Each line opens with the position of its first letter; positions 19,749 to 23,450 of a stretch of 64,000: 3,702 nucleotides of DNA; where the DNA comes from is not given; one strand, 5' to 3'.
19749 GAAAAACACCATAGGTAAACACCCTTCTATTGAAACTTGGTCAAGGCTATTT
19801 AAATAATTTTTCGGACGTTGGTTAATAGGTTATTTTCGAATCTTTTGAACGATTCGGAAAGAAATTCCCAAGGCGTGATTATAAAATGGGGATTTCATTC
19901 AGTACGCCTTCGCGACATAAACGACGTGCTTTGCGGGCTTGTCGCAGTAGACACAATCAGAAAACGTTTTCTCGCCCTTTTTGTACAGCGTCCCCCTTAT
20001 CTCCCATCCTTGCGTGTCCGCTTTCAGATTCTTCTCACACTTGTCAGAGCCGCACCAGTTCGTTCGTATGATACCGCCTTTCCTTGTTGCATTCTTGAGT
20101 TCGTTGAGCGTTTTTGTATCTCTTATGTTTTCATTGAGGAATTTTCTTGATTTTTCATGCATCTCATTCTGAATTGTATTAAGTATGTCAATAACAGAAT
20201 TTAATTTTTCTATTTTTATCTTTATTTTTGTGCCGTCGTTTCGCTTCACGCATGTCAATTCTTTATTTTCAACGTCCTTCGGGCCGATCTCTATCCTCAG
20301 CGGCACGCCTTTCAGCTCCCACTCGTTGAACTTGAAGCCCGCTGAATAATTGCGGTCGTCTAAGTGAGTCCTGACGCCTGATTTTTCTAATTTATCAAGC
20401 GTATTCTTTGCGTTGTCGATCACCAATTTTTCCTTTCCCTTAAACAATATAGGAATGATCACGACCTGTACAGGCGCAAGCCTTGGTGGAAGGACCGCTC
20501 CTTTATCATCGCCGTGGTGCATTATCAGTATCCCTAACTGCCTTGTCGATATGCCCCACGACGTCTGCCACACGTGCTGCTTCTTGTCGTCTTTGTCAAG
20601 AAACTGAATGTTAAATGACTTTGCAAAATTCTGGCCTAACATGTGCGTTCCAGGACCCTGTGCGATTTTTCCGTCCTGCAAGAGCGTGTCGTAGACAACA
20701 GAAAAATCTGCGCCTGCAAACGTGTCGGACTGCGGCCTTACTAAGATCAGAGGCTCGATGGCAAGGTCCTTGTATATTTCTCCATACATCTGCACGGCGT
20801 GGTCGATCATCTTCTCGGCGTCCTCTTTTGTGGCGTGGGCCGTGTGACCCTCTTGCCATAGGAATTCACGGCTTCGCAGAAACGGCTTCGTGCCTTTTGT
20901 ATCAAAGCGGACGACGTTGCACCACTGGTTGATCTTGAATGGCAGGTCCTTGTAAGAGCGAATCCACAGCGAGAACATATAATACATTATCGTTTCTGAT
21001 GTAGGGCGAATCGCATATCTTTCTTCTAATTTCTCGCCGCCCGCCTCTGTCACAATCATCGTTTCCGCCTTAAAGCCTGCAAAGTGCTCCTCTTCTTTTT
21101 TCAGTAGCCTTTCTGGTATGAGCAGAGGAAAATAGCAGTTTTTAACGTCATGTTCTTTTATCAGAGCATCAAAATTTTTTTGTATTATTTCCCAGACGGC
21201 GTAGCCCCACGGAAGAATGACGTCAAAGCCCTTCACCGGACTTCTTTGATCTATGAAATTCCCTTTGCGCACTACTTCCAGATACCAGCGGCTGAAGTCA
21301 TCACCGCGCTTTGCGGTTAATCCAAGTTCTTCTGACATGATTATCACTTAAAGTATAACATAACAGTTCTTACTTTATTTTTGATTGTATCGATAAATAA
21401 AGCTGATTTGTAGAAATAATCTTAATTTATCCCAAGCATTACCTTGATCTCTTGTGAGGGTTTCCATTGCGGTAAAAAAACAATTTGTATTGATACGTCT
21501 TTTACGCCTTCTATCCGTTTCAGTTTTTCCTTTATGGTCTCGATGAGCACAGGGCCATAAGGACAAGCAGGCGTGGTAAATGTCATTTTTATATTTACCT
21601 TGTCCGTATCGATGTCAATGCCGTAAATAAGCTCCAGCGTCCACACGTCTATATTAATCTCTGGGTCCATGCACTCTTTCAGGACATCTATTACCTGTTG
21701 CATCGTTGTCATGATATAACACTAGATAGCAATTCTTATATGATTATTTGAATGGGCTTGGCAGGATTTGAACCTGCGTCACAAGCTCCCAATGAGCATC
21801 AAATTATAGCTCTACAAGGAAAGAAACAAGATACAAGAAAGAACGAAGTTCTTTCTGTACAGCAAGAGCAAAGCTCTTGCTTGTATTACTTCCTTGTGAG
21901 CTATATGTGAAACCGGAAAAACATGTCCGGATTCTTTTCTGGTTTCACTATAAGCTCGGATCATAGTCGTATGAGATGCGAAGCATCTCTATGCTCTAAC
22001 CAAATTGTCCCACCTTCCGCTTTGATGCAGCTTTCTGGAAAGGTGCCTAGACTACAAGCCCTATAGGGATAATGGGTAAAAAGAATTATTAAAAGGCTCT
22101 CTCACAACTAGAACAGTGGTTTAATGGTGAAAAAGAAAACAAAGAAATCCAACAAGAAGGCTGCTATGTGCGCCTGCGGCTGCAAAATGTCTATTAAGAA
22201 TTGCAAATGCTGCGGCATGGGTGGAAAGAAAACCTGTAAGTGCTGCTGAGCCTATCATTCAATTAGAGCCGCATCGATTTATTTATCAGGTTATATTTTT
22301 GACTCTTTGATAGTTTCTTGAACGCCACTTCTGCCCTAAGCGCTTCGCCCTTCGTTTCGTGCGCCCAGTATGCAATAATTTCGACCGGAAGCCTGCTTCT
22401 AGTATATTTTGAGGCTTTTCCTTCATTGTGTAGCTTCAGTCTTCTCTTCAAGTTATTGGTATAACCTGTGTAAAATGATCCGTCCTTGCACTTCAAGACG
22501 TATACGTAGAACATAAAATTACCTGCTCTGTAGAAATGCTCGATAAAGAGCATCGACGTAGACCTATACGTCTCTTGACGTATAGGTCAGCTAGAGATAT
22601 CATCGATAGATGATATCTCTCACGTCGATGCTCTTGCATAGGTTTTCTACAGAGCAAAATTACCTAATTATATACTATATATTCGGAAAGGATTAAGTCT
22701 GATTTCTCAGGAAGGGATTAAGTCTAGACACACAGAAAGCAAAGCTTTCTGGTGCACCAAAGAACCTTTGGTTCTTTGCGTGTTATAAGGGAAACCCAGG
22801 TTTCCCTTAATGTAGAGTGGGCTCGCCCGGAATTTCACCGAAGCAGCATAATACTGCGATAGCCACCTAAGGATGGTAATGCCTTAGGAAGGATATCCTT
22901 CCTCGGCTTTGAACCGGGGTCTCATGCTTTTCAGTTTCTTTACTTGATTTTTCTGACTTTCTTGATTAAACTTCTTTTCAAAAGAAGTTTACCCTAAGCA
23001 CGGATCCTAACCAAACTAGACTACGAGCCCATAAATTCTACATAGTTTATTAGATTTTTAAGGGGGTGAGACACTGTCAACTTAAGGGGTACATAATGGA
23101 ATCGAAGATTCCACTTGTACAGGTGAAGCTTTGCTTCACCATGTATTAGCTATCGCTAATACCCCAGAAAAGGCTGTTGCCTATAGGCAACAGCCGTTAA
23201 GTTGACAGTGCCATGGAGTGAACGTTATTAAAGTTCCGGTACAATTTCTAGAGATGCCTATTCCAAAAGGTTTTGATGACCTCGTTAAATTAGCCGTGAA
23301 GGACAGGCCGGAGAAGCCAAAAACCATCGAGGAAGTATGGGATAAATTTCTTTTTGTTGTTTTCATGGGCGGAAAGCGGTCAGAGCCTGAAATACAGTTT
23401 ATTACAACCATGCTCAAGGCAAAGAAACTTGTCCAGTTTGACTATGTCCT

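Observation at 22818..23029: Second tRNA-like locus 0.8 kb away sharing the 5' end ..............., with a 212-nt span and non-canonical 3' arm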

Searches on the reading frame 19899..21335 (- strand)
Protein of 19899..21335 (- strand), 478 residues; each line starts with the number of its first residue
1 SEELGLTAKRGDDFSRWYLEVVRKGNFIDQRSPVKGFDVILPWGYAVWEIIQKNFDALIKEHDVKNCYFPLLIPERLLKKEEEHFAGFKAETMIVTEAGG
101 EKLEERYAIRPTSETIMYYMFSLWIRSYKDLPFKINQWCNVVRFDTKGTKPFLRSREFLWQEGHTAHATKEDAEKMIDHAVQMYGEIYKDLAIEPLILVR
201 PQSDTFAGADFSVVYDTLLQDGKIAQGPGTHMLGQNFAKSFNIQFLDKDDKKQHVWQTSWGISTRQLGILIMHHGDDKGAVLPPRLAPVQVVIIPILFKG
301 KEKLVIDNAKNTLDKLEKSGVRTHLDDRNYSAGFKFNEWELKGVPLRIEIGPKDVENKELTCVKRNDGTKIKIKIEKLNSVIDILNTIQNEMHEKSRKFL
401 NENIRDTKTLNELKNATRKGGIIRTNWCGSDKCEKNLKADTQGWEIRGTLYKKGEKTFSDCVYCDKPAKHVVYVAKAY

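Call 13: find_related_loci(query=window:19899-21335:-, collection=genome_contigs, flank=10000)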
Query window:19899-21335:- (478 aa) in genome_contigs; peptide patterns used: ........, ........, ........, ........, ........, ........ (x = any residue, [..] = any of these).
103 stretches matched a pattern; 19 encode a relative of the query (tblastn E <= 1e-3); 19 distinct loci.
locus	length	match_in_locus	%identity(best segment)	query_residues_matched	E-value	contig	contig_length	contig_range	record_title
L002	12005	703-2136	75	1-478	0e+0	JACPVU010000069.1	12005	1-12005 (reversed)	MAG: archaeon isolate NC_groundwater_793_Pr6_B-0.1um_41_8 kurt_kritikos_18_scaffold_543797, whole genome shotgun sequenc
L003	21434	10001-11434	71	1-478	0e+0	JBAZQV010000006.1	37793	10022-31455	MAG: Candidatus Aenigmatarchaeota archaeon isolate SO_2017_SWC_7 scaffold_421_c1_LP-4_2017, whole genome shotgun sequenc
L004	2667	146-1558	72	3-478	0e+0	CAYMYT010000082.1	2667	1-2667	MAG TPA_asm: uncultured archaeon isolate SRP124282_co5_38 genome assembly, contig: NODE_9703_length_2667_cov_15.032542,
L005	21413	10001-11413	69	1-478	0e+0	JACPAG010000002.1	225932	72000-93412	MAG: Candidatus Aenigmatarchaeota archaeon isolate NC_groundwater_225_Ag_S-0.2um_45_12 S5_GD2017_2_S2_scaffold_156, whol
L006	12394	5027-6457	69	1-478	0e+0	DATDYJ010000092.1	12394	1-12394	MAG TPA_asm: archaeon isolate SMAG_U8162 k141_1831742, whole genome shotgun sequence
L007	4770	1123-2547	68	1-478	0e+0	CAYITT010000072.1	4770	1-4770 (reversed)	MAG TPA_asm: uncultured archaeon isolate ERP119705_co6_929 genome assembly, contig: NODE_31481_length_4770_cov_4.593849,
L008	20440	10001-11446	55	1-478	1e-179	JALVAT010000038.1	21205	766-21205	MAG: Candidatus Micrarchaeota archaeon isolate 132-544_metabat2_scaf2bin.099 132-544_scaffold_478_c1, whole genome shotg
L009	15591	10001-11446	56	1-478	3e-179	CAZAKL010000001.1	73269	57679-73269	MAG TPA_asm: uncultured archaeon isolate binchicken_co36_221 genome assembly, contig: NODE_173_length_73269_cov_8.224643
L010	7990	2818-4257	52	4-478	1e-168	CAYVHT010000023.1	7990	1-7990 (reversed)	MAG TPA_asm: uncultured archaeon isolate binchicken_co36_90 genome assembly, contig: NODE_6480_length_7990_cov_7.189162,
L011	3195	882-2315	56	4-478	1e-177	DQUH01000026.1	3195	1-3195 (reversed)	MAG TPA_asm: Methanobacteriota archaeon isolate SZUA-1452 k95_986434, whole genome shotgun sequence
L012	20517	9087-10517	53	1-478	2e-159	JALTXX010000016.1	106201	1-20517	MAG: Candidatus Micrarchaeota archaeon isolate S141_metabat2_scaf2bin.014 S141_NODE_78_length_106201_cov_2.336341, whole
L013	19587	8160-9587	51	1-478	1e-157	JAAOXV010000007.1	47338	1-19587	MAG: Candidatus Altiarchaeota archaeon isolate DPANNHV_H2.bin.136 k83_232704, whole genome shotgun sequence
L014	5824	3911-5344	47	3-478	8e-141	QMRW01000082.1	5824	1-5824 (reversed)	MAG: Thermoprotei archaeon isolate B20_G17 B20_Guay17_scaffold_06230, whole genome shotgun sequence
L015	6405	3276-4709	46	3-478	6e-140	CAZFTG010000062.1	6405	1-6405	MAG TPA_asm: uncultured Thermoproteales archaeon isolate binchicken_co80_38 genome assembly, contig: NODE_4986_length_64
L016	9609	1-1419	46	15-478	2e-125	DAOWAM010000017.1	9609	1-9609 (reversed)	MAG TPA_asm: bacterium isolate CSMAG_1835 CSMAG_1835_k141_4389389_length_9609_cov_8.4246, whole genome shotgun sequence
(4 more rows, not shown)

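Call 38: search_protein_families(library=pfam, proteins=[window:19899-21335:-], max_evalue=0.01)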
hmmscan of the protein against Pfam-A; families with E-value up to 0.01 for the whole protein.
window:19899-21335:- (478 aa): 3 families
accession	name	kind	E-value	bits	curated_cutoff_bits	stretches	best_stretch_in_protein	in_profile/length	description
PF00587.30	tRNA-synt_2b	-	4e-24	86.1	29.3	1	102-273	6-178/179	tRNA synthetase class II core domain (G, H, P, S and T)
PF03129.25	HGTP_anticodon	-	1.7e-20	73.4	21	1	290-382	1-91/94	Anticodon binding domain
PF09180.16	ProRS-C_1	-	3.8e-15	56.2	31.5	1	411-478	2-71/71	Prolyl-tRNA synthetase, C-terminal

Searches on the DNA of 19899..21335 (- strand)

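Call 47: search_rna_families(source=L005, start=11950, end=12200, threshold=evalue, max_evalue=10, show_alignments=2)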
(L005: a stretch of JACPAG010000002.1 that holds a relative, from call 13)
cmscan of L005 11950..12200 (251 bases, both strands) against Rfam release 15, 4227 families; matches with E-value up to 10: 9.
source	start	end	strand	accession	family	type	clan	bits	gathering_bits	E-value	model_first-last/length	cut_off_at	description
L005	11987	12064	-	RF02379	csRNA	Gene; sRNA;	-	22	57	0.83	1-93/93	no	Cia-dependent small RNA csRNA1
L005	12003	12107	-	RF00034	RprA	Gene; sRNA;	-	20.1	70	6.1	1-108/108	no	RprA RNA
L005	11962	12062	+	RF04342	Plastid-psbA-1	Cis-reg;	CL00153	17.8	54.3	5.2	1-114/114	no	Plastid-psbA-1 3UTR RNA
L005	12066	12114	-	RF01007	mir-624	Gene; miRNA;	-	16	100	1.5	1-86/86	no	mir-624 microRNA precursor family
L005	12065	12115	-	RF04210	MIR8643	Gene; miRNA;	-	15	135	2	1-150/150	no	MIR8643 microRNA precursor family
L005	11979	12066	+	RF00348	snoR9_plant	Gene; snRNA; snoRNA; CD-box;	-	15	43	8.3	1-129/129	no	Small nucleolar RNA snoR9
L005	11985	12080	-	RF01457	rli22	Gene; sRNA;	CL00114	13.8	80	8.7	1-111/111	no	Listeria sRNA rli22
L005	12065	12115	+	RF03460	mir-561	Gene; miRNA;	-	13.4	90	9.9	1-81/81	no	mir-561 microRNA precursor family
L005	12111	12195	-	RF01934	bxd_6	Gene; lncRNA;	-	12.2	50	6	1-93/93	no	Bithoraxoid conserved region 6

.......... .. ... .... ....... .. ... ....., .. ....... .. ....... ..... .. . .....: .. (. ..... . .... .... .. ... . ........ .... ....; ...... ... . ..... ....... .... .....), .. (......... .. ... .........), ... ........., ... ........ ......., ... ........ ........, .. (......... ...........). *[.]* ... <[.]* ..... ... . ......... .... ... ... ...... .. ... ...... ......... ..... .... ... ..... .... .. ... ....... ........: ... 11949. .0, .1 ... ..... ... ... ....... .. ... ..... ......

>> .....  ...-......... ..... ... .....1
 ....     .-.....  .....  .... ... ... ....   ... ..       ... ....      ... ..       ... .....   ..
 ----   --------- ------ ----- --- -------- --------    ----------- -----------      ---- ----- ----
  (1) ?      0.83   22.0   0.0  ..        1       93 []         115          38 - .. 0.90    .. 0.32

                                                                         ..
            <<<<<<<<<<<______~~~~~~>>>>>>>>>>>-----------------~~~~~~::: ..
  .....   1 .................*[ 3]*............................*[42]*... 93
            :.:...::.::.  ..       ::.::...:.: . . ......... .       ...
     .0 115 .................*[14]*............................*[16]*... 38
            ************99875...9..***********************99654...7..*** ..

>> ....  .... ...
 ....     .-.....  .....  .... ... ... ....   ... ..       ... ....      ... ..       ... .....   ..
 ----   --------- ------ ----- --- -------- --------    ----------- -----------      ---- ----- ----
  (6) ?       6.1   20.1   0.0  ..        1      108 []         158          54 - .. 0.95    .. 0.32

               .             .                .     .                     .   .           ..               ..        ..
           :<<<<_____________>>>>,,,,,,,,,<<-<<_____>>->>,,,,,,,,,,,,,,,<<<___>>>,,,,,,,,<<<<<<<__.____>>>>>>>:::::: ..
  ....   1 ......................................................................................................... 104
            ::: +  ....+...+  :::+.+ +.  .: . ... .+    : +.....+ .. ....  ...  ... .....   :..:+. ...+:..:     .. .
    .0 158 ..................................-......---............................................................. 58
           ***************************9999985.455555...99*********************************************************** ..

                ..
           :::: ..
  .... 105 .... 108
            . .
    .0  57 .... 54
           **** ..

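Call 74: search_rna_families(sources=[L021, L005, L006, L003, L029, L033], threshold=gathering)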
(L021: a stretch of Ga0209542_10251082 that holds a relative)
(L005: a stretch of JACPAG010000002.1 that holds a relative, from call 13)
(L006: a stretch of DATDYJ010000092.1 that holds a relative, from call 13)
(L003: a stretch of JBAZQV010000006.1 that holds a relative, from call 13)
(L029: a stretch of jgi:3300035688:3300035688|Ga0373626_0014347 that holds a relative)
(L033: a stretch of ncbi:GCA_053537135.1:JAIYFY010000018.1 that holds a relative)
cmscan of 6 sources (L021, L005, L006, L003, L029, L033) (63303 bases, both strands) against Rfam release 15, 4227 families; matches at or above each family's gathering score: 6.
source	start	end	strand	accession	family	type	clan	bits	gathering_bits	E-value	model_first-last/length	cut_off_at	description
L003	6281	6354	+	RF00005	tRNA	Gene; tRNA;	CL00001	58.4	29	4.7e-10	1-71/71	no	tRNA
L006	3643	3715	-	RF00005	tRNA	Gene; tRNA;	CL00001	57.2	29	1e-09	1-71/71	no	tRNA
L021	397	470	-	RF00005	tRNA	Gene; tRNA;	CL00001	56.7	29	1.4e-09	1-71/71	no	tRNA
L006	3240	3312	-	RF00005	tRNA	Gene; tRNA;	CL00001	56.4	29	1.7e-09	1-71/71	no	tRNA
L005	9818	9891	+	RF00005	tRNA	Gene; tRNA;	CL00001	53.6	29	1e-08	1-71/71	no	tRNA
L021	1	67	-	RF00005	tRNA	Gene; tRNA;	CL00001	42.5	29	1.1e-05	1-64/71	3'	tRNA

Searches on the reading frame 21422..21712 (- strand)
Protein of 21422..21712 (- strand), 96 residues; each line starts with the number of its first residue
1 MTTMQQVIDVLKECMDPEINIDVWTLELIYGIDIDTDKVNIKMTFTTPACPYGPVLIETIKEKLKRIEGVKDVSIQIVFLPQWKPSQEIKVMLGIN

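Call 38: search_protein_families(library=pfam, proteins=[window:21422-21712:-], max_evalue=0.01)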
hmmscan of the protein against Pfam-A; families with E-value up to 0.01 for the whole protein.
window:21422-21712:- (96 aa): 1 family
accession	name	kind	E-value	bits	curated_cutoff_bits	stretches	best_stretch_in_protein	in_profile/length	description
PF01883.24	FeS_assembly_P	-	1.4e-16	61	23.5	1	5-76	2-72/73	Iron-sulfur cluster assembly protein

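Call 39: find_encoding_contigs(protein=window:21422-21712:-, flank=10000, max_places=10)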
Protein window:21422-21712:- (96 aa): 2 contigs read that carry it; 2 places shown.
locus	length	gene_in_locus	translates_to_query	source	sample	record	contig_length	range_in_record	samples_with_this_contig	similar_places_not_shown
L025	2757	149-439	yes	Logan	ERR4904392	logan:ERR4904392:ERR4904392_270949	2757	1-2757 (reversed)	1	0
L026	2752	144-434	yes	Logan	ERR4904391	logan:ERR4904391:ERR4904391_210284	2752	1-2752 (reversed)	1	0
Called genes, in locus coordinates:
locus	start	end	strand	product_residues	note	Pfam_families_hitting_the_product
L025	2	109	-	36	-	?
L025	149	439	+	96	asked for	PF01883:FeS_assembly_P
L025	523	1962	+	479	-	PF00587:tRNA-synt_2b, PF03129:HGTP_anticodon, PF09180:ProRS-C_1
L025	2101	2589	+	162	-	-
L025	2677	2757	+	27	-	?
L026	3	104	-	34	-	?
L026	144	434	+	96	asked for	PF01883:FeS_assembly_P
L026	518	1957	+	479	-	PF00587:tRNA-synt_2b, PF03129:HGTP_anticodon, PF09180:ProRS-C_1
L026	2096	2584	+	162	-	-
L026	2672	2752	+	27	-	?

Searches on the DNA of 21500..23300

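Call 23: search_rna_families(source=window, start=21500, end=23300, threshold=evalue, max_evalue=10, show_alignments=4)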
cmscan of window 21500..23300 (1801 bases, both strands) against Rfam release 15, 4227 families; matches with E-value up to 10: 6.
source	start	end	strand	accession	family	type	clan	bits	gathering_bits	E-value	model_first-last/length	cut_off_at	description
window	21829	21891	-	RF04352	Plastid-psbA-4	Cis-reg;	CL00153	23.3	56.8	0.46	1-61/61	no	Plastid-psbA-4 3UTR RNA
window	21831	21890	+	RF04344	Plastid-psbA-3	Cis-reg;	CL00153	22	48.4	0.53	1-57/57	no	Plastid-psbA-3 3UTR RNA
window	21752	21788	+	RF04354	Plastid-ycf2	Cis-reg;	-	19.2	65.7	0.89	1-75/75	no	Plastid-ycf2 5UTR RNA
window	21757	21818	-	RF00005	tRNA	Gene; tRNA;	CL00001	16.7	29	4.1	4-67/71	no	tRNA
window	22758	22805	-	RF02985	ftsZ-DE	Gene; sRNA;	-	15.7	72.2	6.8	1-69/69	no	ftsZ-DE RNA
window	22350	22456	+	RF02171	RFPL3-AS1_1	Gene; lncRNA;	-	12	70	7.3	1-88/88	no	RFPL3 antisense RNA 1 conserved region 1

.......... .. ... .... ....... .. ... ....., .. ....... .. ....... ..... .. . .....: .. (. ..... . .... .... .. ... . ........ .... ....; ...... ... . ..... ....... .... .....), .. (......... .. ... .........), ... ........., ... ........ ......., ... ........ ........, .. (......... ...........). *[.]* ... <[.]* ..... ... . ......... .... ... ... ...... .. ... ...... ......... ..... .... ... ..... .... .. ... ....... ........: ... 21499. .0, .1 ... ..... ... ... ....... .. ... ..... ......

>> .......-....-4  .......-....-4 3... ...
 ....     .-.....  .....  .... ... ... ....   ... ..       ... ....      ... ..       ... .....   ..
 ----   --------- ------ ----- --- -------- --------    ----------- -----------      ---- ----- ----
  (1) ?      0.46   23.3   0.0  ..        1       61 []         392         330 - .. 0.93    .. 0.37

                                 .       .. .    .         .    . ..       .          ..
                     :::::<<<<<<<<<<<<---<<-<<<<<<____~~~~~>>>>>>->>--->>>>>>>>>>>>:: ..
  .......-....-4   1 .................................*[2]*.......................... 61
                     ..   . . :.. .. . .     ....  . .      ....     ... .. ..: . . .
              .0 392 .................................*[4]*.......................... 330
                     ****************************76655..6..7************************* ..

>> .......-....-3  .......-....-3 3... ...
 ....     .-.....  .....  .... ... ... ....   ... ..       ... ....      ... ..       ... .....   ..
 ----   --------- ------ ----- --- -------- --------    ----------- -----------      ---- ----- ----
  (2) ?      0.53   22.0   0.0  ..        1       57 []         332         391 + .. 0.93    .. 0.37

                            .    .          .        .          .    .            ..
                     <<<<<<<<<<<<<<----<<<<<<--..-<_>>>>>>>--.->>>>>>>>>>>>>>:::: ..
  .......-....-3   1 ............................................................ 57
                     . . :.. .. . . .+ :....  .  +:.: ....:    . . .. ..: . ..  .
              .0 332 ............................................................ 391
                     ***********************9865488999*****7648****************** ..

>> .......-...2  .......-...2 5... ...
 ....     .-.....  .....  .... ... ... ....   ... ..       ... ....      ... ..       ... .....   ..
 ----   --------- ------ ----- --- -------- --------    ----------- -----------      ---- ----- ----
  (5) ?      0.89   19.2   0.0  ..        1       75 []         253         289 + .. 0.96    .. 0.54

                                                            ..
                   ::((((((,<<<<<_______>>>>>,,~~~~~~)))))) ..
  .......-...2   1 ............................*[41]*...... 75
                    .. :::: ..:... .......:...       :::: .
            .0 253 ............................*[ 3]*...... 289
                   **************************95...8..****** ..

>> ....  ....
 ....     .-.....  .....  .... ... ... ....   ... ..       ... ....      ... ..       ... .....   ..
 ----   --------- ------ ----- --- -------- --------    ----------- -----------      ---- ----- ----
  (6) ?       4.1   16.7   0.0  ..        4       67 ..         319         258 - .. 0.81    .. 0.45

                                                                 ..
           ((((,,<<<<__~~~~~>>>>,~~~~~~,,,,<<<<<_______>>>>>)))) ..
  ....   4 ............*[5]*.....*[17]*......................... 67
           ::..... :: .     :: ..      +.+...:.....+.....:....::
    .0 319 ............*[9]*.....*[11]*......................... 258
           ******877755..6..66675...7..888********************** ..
